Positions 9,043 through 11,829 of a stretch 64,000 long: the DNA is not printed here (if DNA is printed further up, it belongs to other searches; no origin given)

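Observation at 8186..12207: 4-hydroxybenzoyl-CoA-reductase-like molybdenum hydroxylase: S-L-M gene order and a Cys-rich [4Fe-4S]-type insertion in the FAD subunit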

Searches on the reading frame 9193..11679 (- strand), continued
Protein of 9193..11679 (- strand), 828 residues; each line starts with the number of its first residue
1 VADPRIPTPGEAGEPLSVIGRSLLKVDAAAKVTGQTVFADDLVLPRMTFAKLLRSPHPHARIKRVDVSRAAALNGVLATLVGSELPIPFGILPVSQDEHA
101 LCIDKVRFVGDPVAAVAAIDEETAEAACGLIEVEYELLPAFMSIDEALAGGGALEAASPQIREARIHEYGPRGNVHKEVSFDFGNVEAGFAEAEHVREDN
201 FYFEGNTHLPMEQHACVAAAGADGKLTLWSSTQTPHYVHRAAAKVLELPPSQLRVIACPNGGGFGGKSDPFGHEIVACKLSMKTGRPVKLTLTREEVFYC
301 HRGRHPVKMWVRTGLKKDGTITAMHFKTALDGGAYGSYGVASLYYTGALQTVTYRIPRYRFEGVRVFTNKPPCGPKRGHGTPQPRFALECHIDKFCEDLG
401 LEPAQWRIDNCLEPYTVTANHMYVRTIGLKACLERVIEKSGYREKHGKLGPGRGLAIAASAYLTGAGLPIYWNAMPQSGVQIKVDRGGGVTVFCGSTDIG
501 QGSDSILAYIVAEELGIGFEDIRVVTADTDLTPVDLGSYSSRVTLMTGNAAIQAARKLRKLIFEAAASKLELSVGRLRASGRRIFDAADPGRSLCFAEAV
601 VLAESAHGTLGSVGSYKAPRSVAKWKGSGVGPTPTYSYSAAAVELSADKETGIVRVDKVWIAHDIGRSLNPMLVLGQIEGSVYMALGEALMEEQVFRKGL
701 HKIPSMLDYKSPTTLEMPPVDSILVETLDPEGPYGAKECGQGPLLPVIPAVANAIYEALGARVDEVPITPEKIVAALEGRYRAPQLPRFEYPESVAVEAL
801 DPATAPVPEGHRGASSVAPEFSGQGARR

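Call 51: search_protein_families(library=ncbifam, proteins=[L062:18658-19854:+, L062:19861-21330:-, L062:16626-17426:+, L062:17510-18661:+], max_evalue=1e-10)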
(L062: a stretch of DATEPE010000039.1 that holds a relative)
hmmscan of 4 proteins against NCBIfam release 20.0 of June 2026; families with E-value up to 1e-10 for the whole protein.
L062:18658-19854:+ (398 aa): 7 families
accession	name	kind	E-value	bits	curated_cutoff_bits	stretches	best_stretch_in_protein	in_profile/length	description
NF006101.0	PRK08255.1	equivalog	3.5e-144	481.7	1078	1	25-395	1-382/768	bifunctional salicylyl-CoA 5-hydroxylase/oxidoreductase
NF053547.1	violacein_VioD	equivalog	2.4e-79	266.9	620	1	26-374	1-352/372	flavin-dependent violacein biosynthesis monooxygenase VioD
NF005313.0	PRK06847.1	subfamily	7.2e-22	77.9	372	1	24-347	4-346/375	hypothetical protein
NF005566.0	PRK07236.1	subfamily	2.5e-15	56.3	333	0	24-176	6-166/386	hypothetical protein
NF005243.0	PRK06753.1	equivalog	1.2e-14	54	365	0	25-172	1-160/374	hypothetical protein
NF005720.0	PRK07538.1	subfamily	3.1e-11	42.8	400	0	143-340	146-356/418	hypothetical protein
NF033623.1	urate_HpxO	equivalog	9.9e-11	41.2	500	0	280-338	273-332/381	FAD-dependent urate hydroxylase HpxO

L062:19861-21330:- (489 aa): 8 families
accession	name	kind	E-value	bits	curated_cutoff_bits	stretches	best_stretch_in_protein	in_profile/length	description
NF041087.1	bile_acid_BaiCD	equivalog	2e-46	158.3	825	1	221-331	142-254/642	bile acid Fe-S flavoenzyme BaiCD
TIGR03997.1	mycofact_OYE_2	equivalog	7.9e-44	150.1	793.15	2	222-329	143-252/645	mycofactocin system FadH/OYE family oxidoreductase 2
NF006101.0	PRK08255.1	equivalog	2.5e-35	121.8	1078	1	223-337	553-668/768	bifunctional salicylyl-CoA 5-hydroxylase/oxidoreductase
NF045599.1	bili_reduct_long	exception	3.3e-34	118.2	750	1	28-461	1-363/641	bilirubin reductase, long form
NF045592.1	bili_reduct_N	equivalog_domain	3.3e-33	115.3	425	1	29-459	3-360/363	bilirubin reductase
NF010047.0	PRK13523.1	equivalog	1.2e-29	103.4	431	1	223-331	146-253/339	NADPH dehydrogenase NamA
NF007899.0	PRK10605.1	subfamily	8.9e-21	74.5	403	1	212-328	154-273/365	N-ethylmaleimide reductase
TIGR03996.1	mycofact_OYE_1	hypoth_equivalog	2.5e-19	69.2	627.9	0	223-332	142-249/633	mycofactocin system FadH/OYE family oxidoreductase 1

L062:16626-17426:+ (266 aa): 68 families (the best 25 are shown)
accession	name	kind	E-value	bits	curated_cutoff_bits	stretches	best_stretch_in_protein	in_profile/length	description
NF006107.0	PRK08258.1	equivalog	5.7e-122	406.3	330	1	3-262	15-274/277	enoyl-CoA hydratase family protein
NF006699.0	PRK09245.1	subfamily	2e-63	214.2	354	1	9-264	7-265/266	crotonase/enoyl-CoA hydratase family protein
TIGR02280.1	PaaB1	equivalog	4.9e-60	203.2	345.15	1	8-262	2-253/256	2-(1,2-epoxy-1,2-dihydrophenyl)acetyl-CoA isomerase PaaG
NF004635.0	PRK05981.1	equivalog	1.4e-57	195.2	351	1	9-262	8-263/266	enoyl-CoA hydratase/isomerase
NF006109.0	PRK08260.1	subfamily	1e-56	192.4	320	1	8-265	7-278/296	enoyl-CoA hydratase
NF004857.0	PRK06210.1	equivalog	3.4e-55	187.4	341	1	4-263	7-273/275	enoyl-CoA hydratase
NF004475.0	PRK05809.1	subfamily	1.1e-54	185.6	394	1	5-265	4-260/260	short-chain-enoyl-CoA hydratase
NF051848.1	EnCoAHydtEchA19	equivalog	5.4e-53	180.2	400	1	12-265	7-258/258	enoyl-CoA hydratase EchA19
NF004840.0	PRK06190.1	equivalog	1.9e-50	171.9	253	1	8-244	7-238/260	enoyl-CoA hydratase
NF004519.0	PRK05864.1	equivalog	3.1e-50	171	337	1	13-263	18-273/276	enoyl-CoA hydratase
NF006008.0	PRK08139.1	equivalog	3.4e-50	171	313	1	8-263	14-264/266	enoyl-CoA hydratase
NF004634.0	PRK05980.1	equivalog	3.8e-50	170.7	375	1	8-262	6-260/263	crotonase/enoyl-CoA hydratase family protein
NF046063.1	oxepin_alt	equivalog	9e-50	169.5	300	1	11-261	6-254/254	oxepin-CoA hydrolase, alternative type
NF005595.0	PRK07327.1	subfamily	1.1e-49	169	292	1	12-264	19-267/271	enoyl-CoA hydratase/isomerase family protein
NF005802.0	PRK07657.1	equivalog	1.4e-49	168.9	363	1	11-262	10-257/260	enoyl-CoA hydratase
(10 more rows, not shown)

L062:17510-18661:+ (383 aa): 19 families
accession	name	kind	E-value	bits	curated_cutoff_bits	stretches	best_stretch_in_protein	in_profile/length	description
NF042972.1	AcrlCoAredClosAcrC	equivalog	1e-79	268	640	1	11-382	5-378/378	acryloyl-CoA reductase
NF043006.1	CyhCrbnylCoADH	equivalog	1.1e-72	245.1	650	1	20-383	13-378/380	cyclohexane-1-carbonyl-CoA dehydrogenase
NF058590.1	AcCoDHFadEBacil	equivalog_domain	2e-66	224.7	600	1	11-382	21-412/586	acyl-CoA dehydrogenase FadE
NF045552.1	GlutCoADH_Des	equivalog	3.6e-65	220.6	470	1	15-378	9-377/387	glutaryl-CoA dehydrogenase Acd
TIGR03207.1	cyc_hxne_CoA_dh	equivalog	3.7e-64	216.8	575.35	1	13-378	3-369/372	cyclohexanecarboxyl-CoA dehydrogenase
NF045652.1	ProlPCPDhRedW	equivalog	2.6e-59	200.9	650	1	13-380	2-373/376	L-prolyl-[peptidyl-carrier protein] dehydrogenase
NF042439.1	SulpropCoADesulf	equivalog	4.9e-57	193.4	600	1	107-382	92-372/379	3-sulfinopropanoyl-CoA desulfinase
NF053553.1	prodigi_MBC_PigA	equivalog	2.5e-56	191.5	500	1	101-380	100-379/381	prodigiosin MBC biosynthesis dehydrogenase PigA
NF008997.0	PRK12341.1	equivalog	2.6e-56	191.3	537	1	106-382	102-378/382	acyl-CoA dehydrogenase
NF002885.1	PRK03354.1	equivalog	5.6e-49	167.2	540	1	95-382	92-375/378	crotonobetainyl-CoA dehydrogenase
NF052270.1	Staph_DH_FadE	equivalog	3.8e-47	160.9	600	1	80-380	96-393/400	acyl-CoA dehydrogenase FadE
TIGR03204.1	pimC_large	equivalog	2.1e-23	82.9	623.85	1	76-304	76-301/395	pimeloyl-CoA dehydrogenase large subunit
NF049984.1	Rv1679_FadE16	equivalog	3.6e-22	79.1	600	1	91-369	75-354/371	Rv1679 family acyl-CoA dehydrogenase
TIGR03203.1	pimD_small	equivalog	9.8e-22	77.6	652.7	1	113-352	109-348/378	pimeloyl-CoA dehydrogenase small subunit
NF037942.1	ac_ACP_DH_MbtN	equivalog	4.9e-20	71.6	700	1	107-379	95-364/376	mycobactin biosynthesis acyl-ACP dehydrogenase MbtN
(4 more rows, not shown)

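Call 53: search_protein_families(library=ncbifam, proteins=[L023:6148-7335:+, L023:7457-9121:+, L023:13683-15278:+, L023:15352-16299:+, L042:13846-15648:+, L042:15543-17066:+, L042:17574-19139:+, L080:7649-9460:+, L080:14831-15643:+, L080:16814-18367:-], max_evalue=1e-70)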
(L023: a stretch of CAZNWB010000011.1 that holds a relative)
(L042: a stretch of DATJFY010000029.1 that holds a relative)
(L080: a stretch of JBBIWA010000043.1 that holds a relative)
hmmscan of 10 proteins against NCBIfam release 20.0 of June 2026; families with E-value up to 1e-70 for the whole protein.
L023:6148-7335:+ (395 aa): 0 families

L023:7457-9121:+ (554 aa): 10 families
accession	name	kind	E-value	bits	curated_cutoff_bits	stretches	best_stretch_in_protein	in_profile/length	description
TIGR02262.1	benz_CoA_lig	subfamily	2.4e-202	673.2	375.25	1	37-553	2-506/508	benzoate-CoA ligase family protein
NF053567.1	HBDA_AROS1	equivalog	1e-120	403.6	1000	1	38-553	12-516/523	3-hydroxybenzoate--CoA ligase HbdA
NF004837.0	PRK06187.1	subfamily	2.1e-117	392.6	476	1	51-553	19-519/531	long-chain-fatty-acid--CoA ligase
NF003313.0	PRK04319.1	equivalog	1.7e-93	313.8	729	1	36-552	41-557/574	acetate--CoA ligase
NF047394.1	AcylCoAsynMbcS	equivalog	1.4e-90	304.4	850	1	57-553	28-517/525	acyl-CoA synthetase MbcS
NF004808.0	PRK06155.1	equivalog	1.2e-78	264.7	722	1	44-553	26-519/542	ATP-dependent acyl-CoA ligase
NF006182.0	PRK08316.1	subfamily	3.2e-77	260.2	663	1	53-553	24-514/523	fatty acyl-CoA synthetase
NF004114.0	PRK05605.1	equivalog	5.8e-76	256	766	0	170-552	191-565/575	long-chain-fatty-acid--CoA ligase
NF005857.1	PRK07786.1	exception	6.3e-74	249.3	733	1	55-553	24-509/513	fatty-acid--CoA ligase FadD5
NF006181.0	PRK08314.1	subfamily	8.9e-74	248.7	705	0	27-548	19-546/563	long-chain-fatty-acid--CoA ligase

L023:13683-15278:+ (531 aa): 8 families
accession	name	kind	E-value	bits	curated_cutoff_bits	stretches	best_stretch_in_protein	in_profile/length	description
TIGR02262.1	benz_CoA_lig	subfamily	1.9e-194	647.1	375.25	1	16-530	1-506/508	benzoate-CoA ligase family protein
NF053567.1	HBDA_AROS1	equivalog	3.2e-117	392.1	1000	1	18-530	12-516/523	3-hydroxybenzoate--CoA ligase HbdA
NF004837.0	PRK06187.1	subfamily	4.2e-110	368.5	476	1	32-530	20-519/531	long-chain-fatty-acid--CoA ligase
NF003313.0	PRK04319.1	equivalog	1.6e-90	304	729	1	13-529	38-557/574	acetate--CoA ligase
NF047394.1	AcylCoAsynMbcS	equivalog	2.2e-87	293.8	850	1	15-530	9-517/525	acyl-CoA synthetase MbcS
NF006182.0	PRK08316.1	subfamily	2.1e-77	260.8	663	1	30-530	21-514/523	fatty acyl-CoA synthetase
NF004808.0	PRK06155.1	equivalog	1e-76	258.3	722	1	32-530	33-519/542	ATP-dependent acyl-CoA ligase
NF004716.0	PRK06060.1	equivalog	2.8e-71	240.6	1228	1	27-530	13-487/705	p-hydroxybenzoic acid--AMP ligase FadD22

L023:15352-16299:+ (315 aa): 0 families

L042:13846-15648:+ (600 aa): 1 family
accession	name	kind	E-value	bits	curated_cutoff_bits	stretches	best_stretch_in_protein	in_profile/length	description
TIGR03222.1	benzo_boxC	equivalog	3.5e-282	937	712.3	1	53-600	1-548/548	2,3-epoxybenzoyl-CoA dihydrolase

L042:15543-17066:+ (507 aa): 1 family
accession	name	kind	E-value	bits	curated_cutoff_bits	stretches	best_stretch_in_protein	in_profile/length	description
TIGR03225.1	benzo_boxB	equivalog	2.2e-257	854.4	499.1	1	39-506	1-471/471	benzoyl-CoA 2,3-epoxidase subunit BoxB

L042:17574-19139:+ (521 aa): 13 families
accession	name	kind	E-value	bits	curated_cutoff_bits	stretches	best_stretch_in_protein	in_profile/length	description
TIGR02262.1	benz_CoA_lig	subfamily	5.2e-206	685.2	375.25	1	14-521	1-507/508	benzoate-CoA ligase family protein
NF004837.0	PRK06187.1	subfamily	9.2e-124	413.6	476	1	25-521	15-520/531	long-chain-fatty-acid--CoA ligase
NF053567.1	HBDA_AROS1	equivalog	7.3e-120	400.8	1000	1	16-521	12-517/523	3-hydroxybenzoate--CoA ligase HbdA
NF047394.1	AcylCoAsynMbcS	equivalog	7.1e-98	328.5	850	1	11-521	7-518/525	acyl-CoA synthetase MbcS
NF003313.0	PRK04319.1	equivalog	3e-93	313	729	1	14-519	41-557/574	acetate--CoA ligase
NF006182.0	PRK08316.1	subfamily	5e-85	285.9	663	1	28-521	21-515/523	fatty acyl-CoA synthetase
NF006181.0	PRK08314.1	subfamily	1.7e-80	270.9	705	0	154-517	185-548/563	long-chain-fatty-acid--CoA ligase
NF004822.0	PRK06178.1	equivalog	3.3e-79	267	782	0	159-520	198-564/571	acyl-CoA synthetase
NF004114.0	PRK05605.1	equivalog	5.2e-77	259.5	766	0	145-520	189-566/575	long-chain-fatty-acid--CoA ligase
NF005307.0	PRK06839.1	equivalog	1.4e-74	251.5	748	1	29-519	13-489/496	o-succinylbenzoate--CoA ligase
NF004808.0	PRK06155.1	equivalog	1.7e-74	251.1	722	1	27-520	30-519/542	ATP-dependent acyl-CoA ligase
NF005702.0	PRK07514.1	subfamily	1.3e-73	248.1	558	1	29-521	15-498/506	malonyl-CoA synthase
NF005220.0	PRK06710.1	equivalog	1.1e-71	241.7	1116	0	172-517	204-547/563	long-chain-fatty-acid--CoA ligase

L080:7649-9460:+ (603 aa): 10 families
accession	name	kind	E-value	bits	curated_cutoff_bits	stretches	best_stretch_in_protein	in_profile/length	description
TIGR02262.1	benz_CoA_lig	subfamily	3.8e-151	504.3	375.25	1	96-600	3-507/508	benzoate-CoA ligase family protein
NF053567.1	HBDA_AROS1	equivalog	1.5e-114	383.2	1000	1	90-602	6-519/523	3-hydroxybenzoate--CoA ligase HbdA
NF004837.0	PRK06187.1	subfamily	3e-107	359.1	476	1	99-602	10-522/531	long-chain-fatty-acid--CoA ligase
NF006182.0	PRK08316.1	subfamily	1.1e-81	274.9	663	1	113-601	26-516/523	fatty acyl-CoA synthetase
NF003313.0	PRK04319.1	equivalog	3.1e-78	263.4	729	1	120-600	71-559/574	acetate--CoA ligase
NF004114.0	PRK05605.1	equivalog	4.5e-77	259.7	766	0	228-602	191-569/575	long-chain-fatty-acid--CoA ligase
NF005702.0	PRK07514.1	subfamily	7.5e-75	252.2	558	1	104-601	10-499/506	malonyl-CoA synthase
NF047394.1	AcylCoAsynMbcS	equivalog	1.9e-74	251.2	850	1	94-600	10-518/525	acyl-CoA synthetase MbcS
NF006181.0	PRK08314.1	subfamily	4.3e-73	246.4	705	0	230-596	181-548/563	long-chain-fatty-acid--CoA ligase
NF005801.1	PRK07656.1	equivalog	3.6e-71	240.3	657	1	105-599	10-500/500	FadD3 family acyl-CoA ligase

L080:14831-15643:+ (270 aa): 0 families

L080:16814-18367:- (517 aa): 40 families (the best 25 are shown)
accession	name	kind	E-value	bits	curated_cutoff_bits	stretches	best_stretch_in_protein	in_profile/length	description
NF004837.0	PRK06187.1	subfamily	1.2e-158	528.7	476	1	3-514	6-527/531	long-chain-fatty-acid--CoA ligase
NF006182.0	PRK08316.1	subfamily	2.4e-123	412.4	663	1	5-510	11-518/523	fatty acyl-CoA synthetase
NF005947.1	PRK08008.1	equivalog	5.6e-121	404.7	651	1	5-505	7-517/518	crotonobetaine/carnitine-CoA ligase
NF006181.0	PRK08314.1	subfamily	1.9e-113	379.6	705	1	138-514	180-559/563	long-chain-fatty-acid--CoA ligase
NF005714.0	PRK07529.1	subfamily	1.6e-112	377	632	1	9-511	34-578/640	acyl-CoA synthetase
NF005702.0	PRK07514.1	subfamily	5.8e-112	374.6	558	1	9-507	7-498/506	malonyl-CoA synthase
NF004808.0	PRK06155.1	equivalog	1.2e-108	363.8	722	1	4-507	20-520/542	ATP-dependent acyl-CoA ligase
NF005801.1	PRK07656.1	equivalog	1.5e-105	353.8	657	1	28-505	22-499/500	FadD3 family acyl-CoA ligase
NF005220.0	PRK06710.1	equivalog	1.1e-103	347.3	1116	1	140-513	182-557/563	long-chain-fatty-acid--CoA ligase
NF005307.0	PRK06839.1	equivalog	1.3e-103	347.3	748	1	11-510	8-494/496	o-succinylbenzoate--CoA ligase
NF004114.0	PRK05605.1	equivalog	1.6e-103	347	766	1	136-508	190-568/575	long-chain-fatty-acid--CoA ligase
NF009233.0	PRK12583.1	subfamily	7.3e-103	344.8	832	1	5-507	18-548/558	fatty acid CoA ligase family protein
NF052269.1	Staph_lig_FadD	equivalog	2.8e-102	342.6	650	1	10-513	5-497/499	long-chain-fatty-acid--CoA ligase FadD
NF005676.0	PRK07470.1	equivalog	7.2e-102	341.7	774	1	4-508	19-528/544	acyl-CoA synthetase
NF002966.0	PRK03640.1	equivalog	5.7e-98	328.6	556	1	7-510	4-481/483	o-succinylbenzoate--CoA ligase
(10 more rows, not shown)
